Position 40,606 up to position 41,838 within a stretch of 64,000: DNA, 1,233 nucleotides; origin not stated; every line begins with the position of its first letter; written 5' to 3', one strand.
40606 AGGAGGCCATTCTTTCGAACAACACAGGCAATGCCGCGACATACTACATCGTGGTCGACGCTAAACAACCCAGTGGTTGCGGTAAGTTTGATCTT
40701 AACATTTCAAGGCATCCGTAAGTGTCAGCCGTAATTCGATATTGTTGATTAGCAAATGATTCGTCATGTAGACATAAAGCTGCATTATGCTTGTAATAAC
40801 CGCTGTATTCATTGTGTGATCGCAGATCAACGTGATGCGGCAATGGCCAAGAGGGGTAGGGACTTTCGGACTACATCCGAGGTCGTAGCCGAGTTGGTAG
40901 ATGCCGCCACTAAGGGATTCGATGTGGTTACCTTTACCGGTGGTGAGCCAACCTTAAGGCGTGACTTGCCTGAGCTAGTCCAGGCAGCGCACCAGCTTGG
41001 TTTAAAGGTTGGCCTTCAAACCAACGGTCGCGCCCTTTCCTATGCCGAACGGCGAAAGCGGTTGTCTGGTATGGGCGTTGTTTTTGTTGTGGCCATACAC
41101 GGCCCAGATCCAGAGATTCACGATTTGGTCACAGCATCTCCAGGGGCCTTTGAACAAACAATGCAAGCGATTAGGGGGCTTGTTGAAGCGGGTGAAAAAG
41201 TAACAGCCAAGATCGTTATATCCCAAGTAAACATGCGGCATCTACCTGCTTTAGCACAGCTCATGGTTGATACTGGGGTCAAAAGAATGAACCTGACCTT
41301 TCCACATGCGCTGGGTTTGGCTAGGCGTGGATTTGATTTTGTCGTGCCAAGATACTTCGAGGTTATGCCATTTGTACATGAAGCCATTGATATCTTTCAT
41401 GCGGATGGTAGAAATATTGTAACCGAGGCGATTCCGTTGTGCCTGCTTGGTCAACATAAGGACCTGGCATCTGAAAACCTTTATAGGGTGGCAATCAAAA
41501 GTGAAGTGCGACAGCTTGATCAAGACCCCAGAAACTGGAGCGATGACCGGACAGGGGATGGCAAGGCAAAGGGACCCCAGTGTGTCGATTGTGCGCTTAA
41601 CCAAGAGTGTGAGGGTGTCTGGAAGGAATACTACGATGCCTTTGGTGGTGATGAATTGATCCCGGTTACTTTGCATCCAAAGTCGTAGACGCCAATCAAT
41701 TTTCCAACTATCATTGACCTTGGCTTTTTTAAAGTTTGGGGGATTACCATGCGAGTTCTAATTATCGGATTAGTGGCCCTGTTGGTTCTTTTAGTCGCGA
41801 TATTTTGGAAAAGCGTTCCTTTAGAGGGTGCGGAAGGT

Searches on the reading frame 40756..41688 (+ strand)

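Call 48: search_protein_families(library=pfam, proteins=[window:40756-41688:+], max_evalue=0.0001)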
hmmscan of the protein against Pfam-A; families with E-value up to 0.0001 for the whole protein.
window:40756-41688:+ (310 aa): 1 family
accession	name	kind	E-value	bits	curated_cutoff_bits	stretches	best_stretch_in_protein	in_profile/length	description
PF04055.27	Radical_SAM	-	5.3e-22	79.2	29.5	1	10-168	4-164/166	Radical SAM superfamily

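Call 51: search_protein_families(library=ncbifam, proteins=[window:40756-41688:+], max_evalue=0.00001)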
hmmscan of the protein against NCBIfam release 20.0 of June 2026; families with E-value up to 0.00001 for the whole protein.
window:40756-41688:+ (310 aa): 48 families (the best 25 are shown)
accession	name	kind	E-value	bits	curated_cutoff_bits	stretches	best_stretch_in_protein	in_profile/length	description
NF038332.1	rSAM_rare_HxsC4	exception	6.4e-39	134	500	1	5-304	16-335/335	radical SAM protein HxsC4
TIGR03977.1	rSAM_pair_HxsC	equivalog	7.9e-27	93.9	267.9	1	12-234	34-256/292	His-Xaa-Ser system radical SAM maturase HxsC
TIGR04546.1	rSAM_ahbC_deAc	equivalog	4.3e-23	81.7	650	1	11-197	47-224/390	12,18-didecarboxysiroheme deacetylase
TIGR04053.2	TIGR04053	equivalog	7.4e-23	81.4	395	1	12-209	17-212/366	TIGR04053 family radical SAM/SPASM domain-containing protein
TIGR04545.1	rSAM_ahbD_hemeb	equivalog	3.4e-22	79.3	500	1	9-179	6-171/339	heme b synthase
NF045574.1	sacti_mat_StsB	exception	1.7e-21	76.6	625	1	12-205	105-292/466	StsB family radical SAM/SPASM domain sactipeptide maturase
TIGR04347.1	pseudo_SAM_Halo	equivalog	4.9e-21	75.4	525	1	11-180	46-209/390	TIGR04347 family pseudo-SAM/SPASM protein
TIGR04051.1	rSAM_NirJ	equivalog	7.1e-21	74.6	515.45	1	10-181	9-174/354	heme d1 biosynthesis radical SAM protein NirJ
TIGR04466.1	rSAM_BlsE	equivalog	4.9e-20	72.2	400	1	4-181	4-173/327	cytosylglucuronate decarboxylase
TIGR03913.1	rad_SAM_trio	equivalog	5.9e-20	71.1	591.75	1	4-207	20-218/477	GDL motif peptide-associated radical SAM/SPASM maturase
TIGR04251.1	SCM_rSAM_ScmF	equivalog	1.1e-18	67.7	400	1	7-175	8-174/353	SynChlorMet cassette radical SAM/SPASM protein ScmF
TIGR02109.1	PQQ_syn_pqqE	equivalog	1.7e-18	66.7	381.35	1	7-192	11-191/358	pyrroloquinoline quinone biosynthesis protein PqqE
TIGR04054.1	rSAM_NirJ1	equivalog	1.8e-18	66.4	650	1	11-179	44-206/387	putative heme d1 biosynthesis radical SAM protein NirJ1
TIGR02668.1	moaA_archaeal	equivalog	6.3e-18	64.8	325.25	1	2-180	9-183/303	GTP 3',8-cyclase MoaA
TIGR04055.1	rSAM_NirJ2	equivalog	1.7e-17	64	500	1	12-180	9-171/326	putative heme d1 biosynthesis radical SAM protein NirJ2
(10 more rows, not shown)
